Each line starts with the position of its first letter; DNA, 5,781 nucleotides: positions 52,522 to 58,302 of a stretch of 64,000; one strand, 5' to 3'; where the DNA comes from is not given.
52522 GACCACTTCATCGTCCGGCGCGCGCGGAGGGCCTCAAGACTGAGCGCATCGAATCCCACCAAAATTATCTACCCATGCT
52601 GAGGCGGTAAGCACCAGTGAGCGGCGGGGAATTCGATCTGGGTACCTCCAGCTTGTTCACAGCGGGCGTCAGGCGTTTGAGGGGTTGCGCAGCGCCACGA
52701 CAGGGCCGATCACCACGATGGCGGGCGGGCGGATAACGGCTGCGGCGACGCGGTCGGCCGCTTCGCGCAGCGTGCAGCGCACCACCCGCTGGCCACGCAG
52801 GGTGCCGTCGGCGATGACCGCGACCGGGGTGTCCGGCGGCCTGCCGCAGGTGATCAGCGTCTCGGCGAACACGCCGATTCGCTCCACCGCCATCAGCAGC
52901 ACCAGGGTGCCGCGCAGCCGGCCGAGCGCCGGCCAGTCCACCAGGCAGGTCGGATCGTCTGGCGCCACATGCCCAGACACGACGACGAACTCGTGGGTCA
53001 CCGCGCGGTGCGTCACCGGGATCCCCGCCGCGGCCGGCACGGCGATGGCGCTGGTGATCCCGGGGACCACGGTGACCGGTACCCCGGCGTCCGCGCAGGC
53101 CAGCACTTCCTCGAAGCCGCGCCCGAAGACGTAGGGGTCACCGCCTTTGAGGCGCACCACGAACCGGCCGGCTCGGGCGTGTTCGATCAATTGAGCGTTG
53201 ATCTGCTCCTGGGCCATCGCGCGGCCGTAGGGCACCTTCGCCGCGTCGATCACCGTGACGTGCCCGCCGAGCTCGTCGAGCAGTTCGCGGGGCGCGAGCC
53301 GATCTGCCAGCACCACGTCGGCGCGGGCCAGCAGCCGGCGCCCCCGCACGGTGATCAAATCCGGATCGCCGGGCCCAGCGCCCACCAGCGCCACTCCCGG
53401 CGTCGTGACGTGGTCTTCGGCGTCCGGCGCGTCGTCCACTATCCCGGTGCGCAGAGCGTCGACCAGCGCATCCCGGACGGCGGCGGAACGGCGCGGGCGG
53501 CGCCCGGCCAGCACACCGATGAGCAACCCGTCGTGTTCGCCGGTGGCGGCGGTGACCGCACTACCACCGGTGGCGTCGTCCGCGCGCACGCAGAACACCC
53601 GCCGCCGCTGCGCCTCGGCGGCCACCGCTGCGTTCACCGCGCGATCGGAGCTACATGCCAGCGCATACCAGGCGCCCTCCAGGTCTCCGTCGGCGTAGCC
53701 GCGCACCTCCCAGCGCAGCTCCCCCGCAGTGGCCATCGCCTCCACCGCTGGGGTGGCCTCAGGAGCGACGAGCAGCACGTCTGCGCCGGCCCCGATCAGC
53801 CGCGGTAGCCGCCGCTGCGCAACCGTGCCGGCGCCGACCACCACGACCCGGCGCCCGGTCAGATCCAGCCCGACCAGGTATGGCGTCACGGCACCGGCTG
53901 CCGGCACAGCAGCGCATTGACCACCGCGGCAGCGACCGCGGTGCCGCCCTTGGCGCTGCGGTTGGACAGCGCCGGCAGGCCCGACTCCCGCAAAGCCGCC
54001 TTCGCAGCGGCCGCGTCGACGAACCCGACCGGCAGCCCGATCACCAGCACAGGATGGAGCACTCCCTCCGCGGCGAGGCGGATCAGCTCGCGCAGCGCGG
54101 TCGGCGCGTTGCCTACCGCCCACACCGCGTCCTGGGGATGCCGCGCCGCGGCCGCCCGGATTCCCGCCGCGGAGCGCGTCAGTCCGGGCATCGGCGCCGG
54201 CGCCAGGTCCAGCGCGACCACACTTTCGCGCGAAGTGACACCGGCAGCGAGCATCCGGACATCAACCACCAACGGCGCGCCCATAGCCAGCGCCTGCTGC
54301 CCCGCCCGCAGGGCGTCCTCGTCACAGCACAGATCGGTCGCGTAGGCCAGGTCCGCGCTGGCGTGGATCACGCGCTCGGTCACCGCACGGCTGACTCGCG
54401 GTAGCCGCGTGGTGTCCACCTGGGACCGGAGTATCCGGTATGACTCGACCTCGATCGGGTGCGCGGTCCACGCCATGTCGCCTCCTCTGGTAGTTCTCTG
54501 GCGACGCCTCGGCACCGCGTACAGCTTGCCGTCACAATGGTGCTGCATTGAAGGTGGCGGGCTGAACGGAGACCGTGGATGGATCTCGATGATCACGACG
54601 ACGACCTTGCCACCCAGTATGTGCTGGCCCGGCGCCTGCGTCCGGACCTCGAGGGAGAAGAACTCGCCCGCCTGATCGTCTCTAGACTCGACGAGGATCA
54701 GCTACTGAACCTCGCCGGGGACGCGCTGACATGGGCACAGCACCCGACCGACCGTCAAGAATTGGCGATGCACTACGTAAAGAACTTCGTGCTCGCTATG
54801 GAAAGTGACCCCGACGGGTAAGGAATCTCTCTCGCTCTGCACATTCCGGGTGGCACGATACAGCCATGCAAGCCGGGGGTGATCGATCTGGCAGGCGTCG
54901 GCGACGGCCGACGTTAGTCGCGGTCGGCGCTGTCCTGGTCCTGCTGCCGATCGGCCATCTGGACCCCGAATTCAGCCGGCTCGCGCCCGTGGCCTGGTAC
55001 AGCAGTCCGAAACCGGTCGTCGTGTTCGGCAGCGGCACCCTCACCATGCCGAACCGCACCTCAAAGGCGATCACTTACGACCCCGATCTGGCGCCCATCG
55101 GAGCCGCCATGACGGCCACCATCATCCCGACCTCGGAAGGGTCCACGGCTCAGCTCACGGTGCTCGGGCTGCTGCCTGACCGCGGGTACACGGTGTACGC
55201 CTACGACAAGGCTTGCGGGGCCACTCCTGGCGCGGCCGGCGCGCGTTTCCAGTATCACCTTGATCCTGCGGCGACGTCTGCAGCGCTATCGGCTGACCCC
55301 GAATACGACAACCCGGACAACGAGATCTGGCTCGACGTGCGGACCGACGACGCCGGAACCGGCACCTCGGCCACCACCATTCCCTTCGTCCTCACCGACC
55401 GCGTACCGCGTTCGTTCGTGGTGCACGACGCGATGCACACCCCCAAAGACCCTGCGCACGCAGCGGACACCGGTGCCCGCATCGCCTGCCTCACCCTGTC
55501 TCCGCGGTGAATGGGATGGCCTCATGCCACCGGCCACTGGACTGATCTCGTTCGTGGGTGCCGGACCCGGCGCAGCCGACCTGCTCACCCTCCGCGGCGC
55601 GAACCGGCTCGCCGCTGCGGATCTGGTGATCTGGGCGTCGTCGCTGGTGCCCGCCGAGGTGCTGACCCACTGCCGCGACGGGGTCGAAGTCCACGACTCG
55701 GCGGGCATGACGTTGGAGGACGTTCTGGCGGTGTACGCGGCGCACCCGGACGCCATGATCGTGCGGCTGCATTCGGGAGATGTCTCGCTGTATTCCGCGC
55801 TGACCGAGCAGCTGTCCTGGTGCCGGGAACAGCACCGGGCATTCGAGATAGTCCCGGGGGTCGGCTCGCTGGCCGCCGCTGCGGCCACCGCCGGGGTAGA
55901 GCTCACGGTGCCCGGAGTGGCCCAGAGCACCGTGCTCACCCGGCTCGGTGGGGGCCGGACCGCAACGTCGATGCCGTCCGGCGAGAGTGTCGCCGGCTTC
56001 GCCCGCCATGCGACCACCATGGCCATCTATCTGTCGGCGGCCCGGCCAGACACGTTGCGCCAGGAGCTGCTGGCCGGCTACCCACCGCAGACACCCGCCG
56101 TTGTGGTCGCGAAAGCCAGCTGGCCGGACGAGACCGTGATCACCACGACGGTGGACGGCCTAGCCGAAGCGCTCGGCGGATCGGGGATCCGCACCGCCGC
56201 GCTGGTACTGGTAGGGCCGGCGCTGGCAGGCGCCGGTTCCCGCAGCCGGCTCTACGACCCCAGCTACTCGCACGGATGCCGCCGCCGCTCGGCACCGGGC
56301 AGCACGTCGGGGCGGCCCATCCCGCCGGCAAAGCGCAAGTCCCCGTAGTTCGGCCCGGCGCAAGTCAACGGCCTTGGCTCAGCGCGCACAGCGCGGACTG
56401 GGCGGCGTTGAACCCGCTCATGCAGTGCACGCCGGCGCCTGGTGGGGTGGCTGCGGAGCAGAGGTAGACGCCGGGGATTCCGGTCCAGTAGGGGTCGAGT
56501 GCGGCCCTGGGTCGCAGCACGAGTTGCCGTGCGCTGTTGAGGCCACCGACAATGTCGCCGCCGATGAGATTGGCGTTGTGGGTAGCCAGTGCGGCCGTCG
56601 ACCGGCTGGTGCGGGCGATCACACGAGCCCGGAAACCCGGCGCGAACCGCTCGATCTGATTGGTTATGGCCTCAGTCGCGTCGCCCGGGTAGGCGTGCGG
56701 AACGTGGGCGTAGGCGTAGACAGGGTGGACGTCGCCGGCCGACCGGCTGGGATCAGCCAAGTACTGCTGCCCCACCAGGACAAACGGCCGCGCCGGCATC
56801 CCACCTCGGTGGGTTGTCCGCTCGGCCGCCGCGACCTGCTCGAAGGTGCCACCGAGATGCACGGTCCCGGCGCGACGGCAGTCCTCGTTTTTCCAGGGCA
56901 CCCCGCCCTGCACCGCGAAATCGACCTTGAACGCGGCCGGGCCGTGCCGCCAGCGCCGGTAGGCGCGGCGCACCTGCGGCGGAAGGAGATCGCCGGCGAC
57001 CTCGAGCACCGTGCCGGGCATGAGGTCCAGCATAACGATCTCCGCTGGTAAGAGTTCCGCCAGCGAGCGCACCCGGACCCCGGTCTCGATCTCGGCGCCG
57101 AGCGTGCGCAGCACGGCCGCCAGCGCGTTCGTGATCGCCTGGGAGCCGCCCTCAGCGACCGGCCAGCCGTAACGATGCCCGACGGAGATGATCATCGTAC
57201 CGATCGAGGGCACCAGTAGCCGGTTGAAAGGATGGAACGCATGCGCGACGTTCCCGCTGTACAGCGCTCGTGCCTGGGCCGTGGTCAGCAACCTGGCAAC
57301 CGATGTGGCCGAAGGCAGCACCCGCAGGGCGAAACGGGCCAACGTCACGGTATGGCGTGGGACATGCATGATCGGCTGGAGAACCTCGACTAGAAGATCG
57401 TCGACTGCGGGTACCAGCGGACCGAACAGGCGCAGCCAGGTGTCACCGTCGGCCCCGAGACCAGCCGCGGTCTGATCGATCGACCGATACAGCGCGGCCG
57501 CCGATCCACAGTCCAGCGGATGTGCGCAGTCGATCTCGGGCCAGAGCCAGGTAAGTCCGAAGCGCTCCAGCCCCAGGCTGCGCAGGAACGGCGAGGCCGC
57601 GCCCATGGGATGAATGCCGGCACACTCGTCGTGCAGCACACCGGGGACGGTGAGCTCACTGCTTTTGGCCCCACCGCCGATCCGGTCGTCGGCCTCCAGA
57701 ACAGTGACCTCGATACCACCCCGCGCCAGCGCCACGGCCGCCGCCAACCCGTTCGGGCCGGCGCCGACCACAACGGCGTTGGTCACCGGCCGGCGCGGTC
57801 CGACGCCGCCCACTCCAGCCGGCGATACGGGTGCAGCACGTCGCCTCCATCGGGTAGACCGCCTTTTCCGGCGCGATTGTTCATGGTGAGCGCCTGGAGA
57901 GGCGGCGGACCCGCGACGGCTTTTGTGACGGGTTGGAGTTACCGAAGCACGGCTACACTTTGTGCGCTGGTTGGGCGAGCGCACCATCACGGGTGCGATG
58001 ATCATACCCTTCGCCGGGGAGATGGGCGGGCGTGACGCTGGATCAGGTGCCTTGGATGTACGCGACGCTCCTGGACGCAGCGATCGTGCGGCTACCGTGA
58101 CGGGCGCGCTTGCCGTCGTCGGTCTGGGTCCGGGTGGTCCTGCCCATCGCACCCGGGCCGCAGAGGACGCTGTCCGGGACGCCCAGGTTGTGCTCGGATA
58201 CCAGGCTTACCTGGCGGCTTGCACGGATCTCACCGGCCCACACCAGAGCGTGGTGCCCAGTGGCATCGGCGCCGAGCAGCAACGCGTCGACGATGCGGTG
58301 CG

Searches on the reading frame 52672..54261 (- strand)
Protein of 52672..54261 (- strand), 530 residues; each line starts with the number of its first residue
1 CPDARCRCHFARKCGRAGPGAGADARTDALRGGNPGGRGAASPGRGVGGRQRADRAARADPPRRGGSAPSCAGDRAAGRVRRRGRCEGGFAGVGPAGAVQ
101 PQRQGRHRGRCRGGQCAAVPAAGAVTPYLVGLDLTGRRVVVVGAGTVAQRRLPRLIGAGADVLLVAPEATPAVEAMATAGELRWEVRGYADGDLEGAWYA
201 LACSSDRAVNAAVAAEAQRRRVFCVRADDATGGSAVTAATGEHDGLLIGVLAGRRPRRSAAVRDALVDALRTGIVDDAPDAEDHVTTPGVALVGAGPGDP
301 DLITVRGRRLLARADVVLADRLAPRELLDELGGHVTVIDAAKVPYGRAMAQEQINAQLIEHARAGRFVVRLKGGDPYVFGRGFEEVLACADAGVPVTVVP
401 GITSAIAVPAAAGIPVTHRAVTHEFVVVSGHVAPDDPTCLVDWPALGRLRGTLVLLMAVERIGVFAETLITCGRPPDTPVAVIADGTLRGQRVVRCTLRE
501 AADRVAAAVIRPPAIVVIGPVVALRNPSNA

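Call 17: search_protein_families(library=pfam, proteins=[window:52672-54261:-], max_evalue=0.00001)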
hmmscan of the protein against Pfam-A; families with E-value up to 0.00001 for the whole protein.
window:52672-54261:- (530 aa): 2 families
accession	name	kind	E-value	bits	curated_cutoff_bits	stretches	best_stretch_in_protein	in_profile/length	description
PF00590.25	TP_methylase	-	2e-48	165.6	27.8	1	290-501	2-211/212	Tetrapyrrole (Corrin/Porphyrin) Methylases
PF13241.12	NAD_binding_7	-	5.2e-23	82.1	22.1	1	132-236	3-101/104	Putative NAD(P)-binding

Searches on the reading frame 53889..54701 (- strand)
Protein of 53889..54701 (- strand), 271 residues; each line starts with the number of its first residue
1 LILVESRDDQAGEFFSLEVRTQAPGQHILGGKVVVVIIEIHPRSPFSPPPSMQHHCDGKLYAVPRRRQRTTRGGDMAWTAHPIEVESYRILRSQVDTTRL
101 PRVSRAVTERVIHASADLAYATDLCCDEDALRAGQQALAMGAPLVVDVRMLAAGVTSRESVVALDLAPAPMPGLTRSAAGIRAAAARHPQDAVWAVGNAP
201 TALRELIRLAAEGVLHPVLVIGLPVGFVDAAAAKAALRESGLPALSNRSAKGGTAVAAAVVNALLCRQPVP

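Call 17: search_protein_families(library=pfam, proteins=[window:53889-54701:-], max_evalue=0.00001)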
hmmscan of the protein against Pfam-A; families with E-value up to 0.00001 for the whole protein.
window:53889-54701:- (271 aa): 1 family
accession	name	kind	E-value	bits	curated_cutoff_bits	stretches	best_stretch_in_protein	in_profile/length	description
PF02570.20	CbiC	-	1.6e-52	178.5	22.5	1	83-265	2-194/196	Precorrin-8X methylmutase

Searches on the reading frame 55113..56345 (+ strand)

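Call 17: search_protein_families(library=pfam, proteins=[window:55113-56345:+], max_evalue=0.00001)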
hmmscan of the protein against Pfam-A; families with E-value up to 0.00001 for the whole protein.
window:55113-56345:+ (411 aa): 1 family
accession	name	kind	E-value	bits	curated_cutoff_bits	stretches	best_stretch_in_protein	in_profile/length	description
PF00590.25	TP_methylase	-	4.5e-39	135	27.8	1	145-350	2-211/212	Tetrapyrrole (Corrin/Porphyrin) Methylases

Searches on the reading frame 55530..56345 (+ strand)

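Call 75: search_protein_families(library=ncbifam, proteins=[window:55530-56345:+], max_evalue=0.001)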
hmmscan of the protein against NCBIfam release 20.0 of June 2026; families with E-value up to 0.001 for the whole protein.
window:55530-56345:+ (272 aa): 23 families
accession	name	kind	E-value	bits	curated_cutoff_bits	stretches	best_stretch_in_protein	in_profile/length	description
TIGR01465.1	cobM_cbiF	equivalog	8e-80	267.7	259.65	1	6-251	1-247/247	precorrin-4 C(11)-methyltransferase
NF012017.0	PRK15473.1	equivalog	4.1e-65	219.6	408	1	6-252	10-256/257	cobalt-precorrin-4 methyltransferase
NF004790.0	PRK06136.1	subfamily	2.1e-35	122.6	198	1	3-235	3-240/250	uroporphyrinogen-III C-methyltransferase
NF007922.1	PRK10637.1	equivalog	1.3e-34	119.9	400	1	3-231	216-448/450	siroheme synthase CysG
TIGR01469.1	cobA_cysG_Cterm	equivalog_domain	1.4e-32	113.4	185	1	5-232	2-234/238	uroporphyrinogen-III C-methyltransferase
NF005524.0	PRK07168.1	equivalog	2.7e-14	52.6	603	1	4-230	3-233/474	uroporphyrin-III C-methyltransferase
TIGR01467.1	cobI_cbiL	equivalog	2.9e-10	40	163.25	1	78-126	94-142/230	precorrin-2 C(20)-methyltransferase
TIGR01466.1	cobJ_cbiH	equivalog_domain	5.1e-10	39.3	246.35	1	7-230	2-222/239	precorrin-3B C(17)-methyltransferase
NF004614.0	PRK05948.1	equivalog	2.6e-07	30.3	251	0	81-127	101-149/242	precorrin-2 C(20)-methyltransferase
TIGR02467.1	CbiE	equivalog_domain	2.9e-07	30.2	92.9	1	8-213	1-193/204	precorrin-6y C5,15-methyltransferase (decarboxylating) subunit CbiE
NF004062.0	PRK05576.1-5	equivalog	3.2e-07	30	194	0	82-128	91-136/219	cobalt-factor II C(20)-methyltransferase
NF004423.0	PRK05765.1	equivalog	7.9e-07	28.8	332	1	4-127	3-128/247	precorrin-3B C(17)-methyltransferase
NF004058.0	PRK05576.1-1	equivalog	9.2e-07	28.6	239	0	78-127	92-141/221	cobalt-factor II C(20)-methyltransferase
NF004455.0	PRK05787.1-3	equivalog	1.5e-06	27.9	258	1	8-126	5-124/221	cobalt-precorrin-7 (C(5))-methyltransferase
NF004061.0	PRK05576.1-4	equivalog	2.7e-06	27.2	265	0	83-127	100-143/237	cobalt-factor II C(20)-methyltransferase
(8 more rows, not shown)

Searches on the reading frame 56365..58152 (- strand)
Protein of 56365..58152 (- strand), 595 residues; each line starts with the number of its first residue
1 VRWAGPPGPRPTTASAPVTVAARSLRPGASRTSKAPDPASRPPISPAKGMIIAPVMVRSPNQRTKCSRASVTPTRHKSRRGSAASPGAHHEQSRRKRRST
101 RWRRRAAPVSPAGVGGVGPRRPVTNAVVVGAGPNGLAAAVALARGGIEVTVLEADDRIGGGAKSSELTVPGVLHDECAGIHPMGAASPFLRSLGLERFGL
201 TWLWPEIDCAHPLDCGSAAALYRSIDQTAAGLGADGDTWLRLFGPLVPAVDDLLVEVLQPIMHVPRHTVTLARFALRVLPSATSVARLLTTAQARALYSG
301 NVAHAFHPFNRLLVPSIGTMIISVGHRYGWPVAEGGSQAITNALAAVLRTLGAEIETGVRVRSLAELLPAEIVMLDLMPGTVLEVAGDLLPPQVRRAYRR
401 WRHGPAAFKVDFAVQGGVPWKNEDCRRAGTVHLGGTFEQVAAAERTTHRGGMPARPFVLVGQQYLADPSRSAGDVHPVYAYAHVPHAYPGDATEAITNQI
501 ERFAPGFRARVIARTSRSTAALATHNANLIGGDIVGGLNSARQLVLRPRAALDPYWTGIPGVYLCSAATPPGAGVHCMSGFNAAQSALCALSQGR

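Call 5: search_protein_families(library=pfam, proteins=[window:56365-58152:-], max_evalue=0.001)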
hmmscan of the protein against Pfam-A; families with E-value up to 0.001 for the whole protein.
window:56365-58152:- (595 aa): 9 families
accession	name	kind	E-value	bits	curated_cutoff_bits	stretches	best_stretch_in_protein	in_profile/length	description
PF13450.12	NAD_binding_8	-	2.5e-11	44.1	21.9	1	128-181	1-52/68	NAD(P)-binding Rossmann-like domain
PF01593.30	Amino_oxidase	-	6.7e-09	36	19.8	1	135-189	3-54/443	Flavin containing amine oxidoreductase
PF01266.30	DAO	-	3.5e-07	30.5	27.9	1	126-365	2-176/353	FAD dependent oxidoreductase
PF12831.13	FAD_oxidored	-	5e-06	26.5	27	1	127-164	3-40/416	FAD dependent oxidoreductase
PF01946.23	Thi4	-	1.5e-05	24.8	26.2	1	125-163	19-58/235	Thi4 family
PF01494.25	FAD_binding_3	-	6.7e-05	22.7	22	1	124-156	2-34/349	FAD binding domain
PF07992.20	Pyr_redox_2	-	0.00016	21.6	26.1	1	124-159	143-178/291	Pyridine nucleotide-disulphide oxidoreductase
PF00890.30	FAD_binding_2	-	0.00028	20.7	20.4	1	126-165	2-41/414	FAD binding domain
PF03486.20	HI0933_like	-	0.00082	19.3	50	0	125-159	2-36/244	HI0933-like protein Rossmann domain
